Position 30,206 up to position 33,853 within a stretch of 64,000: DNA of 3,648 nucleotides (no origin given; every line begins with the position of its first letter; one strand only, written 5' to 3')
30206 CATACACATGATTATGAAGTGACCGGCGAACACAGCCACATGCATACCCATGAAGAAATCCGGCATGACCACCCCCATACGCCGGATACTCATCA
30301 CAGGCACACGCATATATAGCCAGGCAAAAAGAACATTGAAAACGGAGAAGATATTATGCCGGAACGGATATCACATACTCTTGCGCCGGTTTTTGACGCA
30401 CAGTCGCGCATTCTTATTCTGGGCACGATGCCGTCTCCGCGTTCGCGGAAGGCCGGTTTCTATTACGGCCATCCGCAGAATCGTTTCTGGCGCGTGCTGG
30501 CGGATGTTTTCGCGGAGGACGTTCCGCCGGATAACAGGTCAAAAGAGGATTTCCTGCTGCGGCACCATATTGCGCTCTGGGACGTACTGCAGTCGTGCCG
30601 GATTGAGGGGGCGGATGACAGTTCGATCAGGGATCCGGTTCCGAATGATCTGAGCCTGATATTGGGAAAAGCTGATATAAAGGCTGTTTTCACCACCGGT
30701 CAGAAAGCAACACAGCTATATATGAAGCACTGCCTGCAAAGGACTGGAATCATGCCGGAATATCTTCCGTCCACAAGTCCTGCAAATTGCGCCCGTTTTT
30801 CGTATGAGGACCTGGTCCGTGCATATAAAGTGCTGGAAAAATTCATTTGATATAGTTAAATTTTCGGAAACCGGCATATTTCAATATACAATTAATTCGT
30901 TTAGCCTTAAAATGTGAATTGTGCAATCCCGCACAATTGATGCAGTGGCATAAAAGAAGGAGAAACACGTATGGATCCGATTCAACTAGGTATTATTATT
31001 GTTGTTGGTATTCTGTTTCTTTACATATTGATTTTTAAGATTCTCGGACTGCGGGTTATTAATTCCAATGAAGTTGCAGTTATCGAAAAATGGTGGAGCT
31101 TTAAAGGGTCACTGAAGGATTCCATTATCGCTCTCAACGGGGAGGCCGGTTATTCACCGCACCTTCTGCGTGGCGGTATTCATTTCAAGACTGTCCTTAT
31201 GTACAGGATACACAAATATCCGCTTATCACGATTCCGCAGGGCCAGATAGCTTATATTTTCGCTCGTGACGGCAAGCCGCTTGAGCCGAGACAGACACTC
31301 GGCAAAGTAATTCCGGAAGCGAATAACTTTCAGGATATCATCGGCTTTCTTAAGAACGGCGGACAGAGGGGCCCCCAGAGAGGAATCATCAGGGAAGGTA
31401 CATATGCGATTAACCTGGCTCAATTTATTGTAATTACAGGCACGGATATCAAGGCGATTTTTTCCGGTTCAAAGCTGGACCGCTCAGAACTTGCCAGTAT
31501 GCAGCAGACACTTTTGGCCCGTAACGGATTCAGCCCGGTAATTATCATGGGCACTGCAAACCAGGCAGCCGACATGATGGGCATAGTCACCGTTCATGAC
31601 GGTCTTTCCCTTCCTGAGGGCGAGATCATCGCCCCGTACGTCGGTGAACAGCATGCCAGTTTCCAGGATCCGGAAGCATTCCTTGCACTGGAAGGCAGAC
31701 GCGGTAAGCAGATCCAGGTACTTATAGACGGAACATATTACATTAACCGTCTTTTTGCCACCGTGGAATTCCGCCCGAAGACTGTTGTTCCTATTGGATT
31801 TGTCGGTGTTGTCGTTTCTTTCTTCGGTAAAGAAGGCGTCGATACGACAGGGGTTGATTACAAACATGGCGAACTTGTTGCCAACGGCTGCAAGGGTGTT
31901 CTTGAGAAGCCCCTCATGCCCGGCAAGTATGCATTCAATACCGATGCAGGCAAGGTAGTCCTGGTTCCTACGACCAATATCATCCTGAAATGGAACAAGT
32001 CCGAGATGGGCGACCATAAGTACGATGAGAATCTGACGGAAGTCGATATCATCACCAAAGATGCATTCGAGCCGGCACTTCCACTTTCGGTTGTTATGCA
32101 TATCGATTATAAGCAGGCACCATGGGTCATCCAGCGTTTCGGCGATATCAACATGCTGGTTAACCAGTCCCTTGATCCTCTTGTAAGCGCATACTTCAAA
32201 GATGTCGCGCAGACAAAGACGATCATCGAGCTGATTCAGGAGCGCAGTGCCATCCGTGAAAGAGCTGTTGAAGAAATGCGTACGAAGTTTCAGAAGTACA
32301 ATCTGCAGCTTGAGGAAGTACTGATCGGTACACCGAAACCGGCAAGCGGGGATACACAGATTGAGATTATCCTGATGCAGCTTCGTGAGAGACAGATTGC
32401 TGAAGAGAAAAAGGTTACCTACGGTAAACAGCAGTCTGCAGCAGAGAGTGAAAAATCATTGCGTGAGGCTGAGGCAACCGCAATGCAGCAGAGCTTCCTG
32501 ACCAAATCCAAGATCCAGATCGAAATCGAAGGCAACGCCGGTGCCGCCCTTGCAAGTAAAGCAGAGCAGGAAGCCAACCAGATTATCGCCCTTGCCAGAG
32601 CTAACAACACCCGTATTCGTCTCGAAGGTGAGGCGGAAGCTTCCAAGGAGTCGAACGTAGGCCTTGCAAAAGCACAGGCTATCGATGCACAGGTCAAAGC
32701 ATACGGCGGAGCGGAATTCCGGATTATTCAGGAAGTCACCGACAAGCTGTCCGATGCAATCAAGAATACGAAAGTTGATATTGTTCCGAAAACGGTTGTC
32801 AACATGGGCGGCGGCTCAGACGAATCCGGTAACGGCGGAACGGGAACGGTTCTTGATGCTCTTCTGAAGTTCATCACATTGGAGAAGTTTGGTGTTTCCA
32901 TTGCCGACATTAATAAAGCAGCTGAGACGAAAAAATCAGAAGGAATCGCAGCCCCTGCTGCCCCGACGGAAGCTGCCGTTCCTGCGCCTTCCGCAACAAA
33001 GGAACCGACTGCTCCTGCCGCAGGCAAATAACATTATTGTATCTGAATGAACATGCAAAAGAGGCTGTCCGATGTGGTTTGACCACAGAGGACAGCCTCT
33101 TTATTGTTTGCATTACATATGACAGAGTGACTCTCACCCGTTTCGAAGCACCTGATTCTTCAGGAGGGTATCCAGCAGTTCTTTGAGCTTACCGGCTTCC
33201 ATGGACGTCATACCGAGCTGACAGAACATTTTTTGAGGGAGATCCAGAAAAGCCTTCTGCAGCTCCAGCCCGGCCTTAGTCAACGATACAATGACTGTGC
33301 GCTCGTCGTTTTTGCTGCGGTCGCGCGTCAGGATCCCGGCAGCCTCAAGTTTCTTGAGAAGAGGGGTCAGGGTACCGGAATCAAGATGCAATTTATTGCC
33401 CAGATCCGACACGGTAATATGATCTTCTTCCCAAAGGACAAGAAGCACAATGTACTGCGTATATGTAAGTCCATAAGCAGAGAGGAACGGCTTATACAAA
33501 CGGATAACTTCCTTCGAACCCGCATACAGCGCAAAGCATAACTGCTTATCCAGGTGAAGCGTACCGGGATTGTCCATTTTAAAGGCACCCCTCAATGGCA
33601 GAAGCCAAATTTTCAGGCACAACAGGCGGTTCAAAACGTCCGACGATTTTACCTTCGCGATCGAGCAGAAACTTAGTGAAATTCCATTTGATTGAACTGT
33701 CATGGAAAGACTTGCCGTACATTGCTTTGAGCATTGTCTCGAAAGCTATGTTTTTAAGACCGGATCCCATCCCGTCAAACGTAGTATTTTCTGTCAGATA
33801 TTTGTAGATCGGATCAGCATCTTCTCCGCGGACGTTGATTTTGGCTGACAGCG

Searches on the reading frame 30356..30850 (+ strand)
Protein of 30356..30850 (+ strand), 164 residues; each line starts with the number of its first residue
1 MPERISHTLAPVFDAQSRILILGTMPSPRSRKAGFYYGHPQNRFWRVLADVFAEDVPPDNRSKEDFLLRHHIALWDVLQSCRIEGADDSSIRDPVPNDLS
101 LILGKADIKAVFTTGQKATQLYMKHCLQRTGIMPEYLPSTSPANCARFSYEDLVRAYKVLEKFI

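Call 55: search_protein_families(library=pfam, proteins=[window:30356-30850:+], max_evalue=0.001)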
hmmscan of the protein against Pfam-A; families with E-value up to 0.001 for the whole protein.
window:30356-30850:+ (164 aa): 1 family
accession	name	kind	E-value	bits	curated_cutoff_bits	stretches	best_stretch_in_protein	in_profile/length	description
PF03167.25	UDG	-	1.2e-11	45.4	24.3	1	12-152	3-132/141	Uracil DNA glycosylase superfamily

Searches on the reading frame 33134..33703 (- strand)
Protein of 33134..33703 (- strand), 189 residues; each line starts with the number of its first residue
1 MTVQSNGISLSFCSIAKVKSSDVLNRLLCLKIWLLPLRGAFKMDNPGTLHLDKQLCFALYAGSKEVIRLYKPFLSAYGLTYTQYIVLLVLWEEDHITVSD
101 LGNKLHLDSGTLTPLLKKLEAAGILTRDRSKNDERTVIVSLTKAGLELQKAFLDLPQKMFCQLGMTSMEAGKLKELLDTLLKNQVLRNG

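Call 56: search_protein_families(library=pfam, proteins=[window:33134-33703:-], max_evalue=0.001)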
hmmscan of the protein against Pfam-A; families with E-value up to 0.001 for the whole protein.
window:33134-33703:- (189 aa): 7 families
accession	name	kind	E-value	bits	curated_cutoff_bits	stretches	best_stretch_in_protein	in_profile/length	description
PF22381.2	Staph_reg_Sar_Rot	-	4.3e-23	81.7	27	1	68-148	1-81/85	Transcriptional regulator SarA/Rot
PF01047.28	MarR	-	5.4e-17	61.9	24.6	1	79-137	1-59/59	MarR family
PF12802.13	MarR_2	-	2.9e-10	40.6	27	1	77-135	1-60/61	MarR family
PF13463.12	HTH_27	-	5.1e-07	30.3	22.2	1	79-145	1-68/68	Winged helix DNA-binding domain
PF13601.12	HTH_34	-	1.5e-06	28.7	27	1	86-151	5-71/80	Winged helix DNA-binding domain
PF13412.12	HTH_24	-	4.2e-05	23.5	21.9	1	81-125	3-47/48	Winged helix-turn-helix DNA-binding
PF01638.23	HxlR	-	0.00043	20.5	20.8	1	97-155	20-79/91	HxlR-like helix-turn-helix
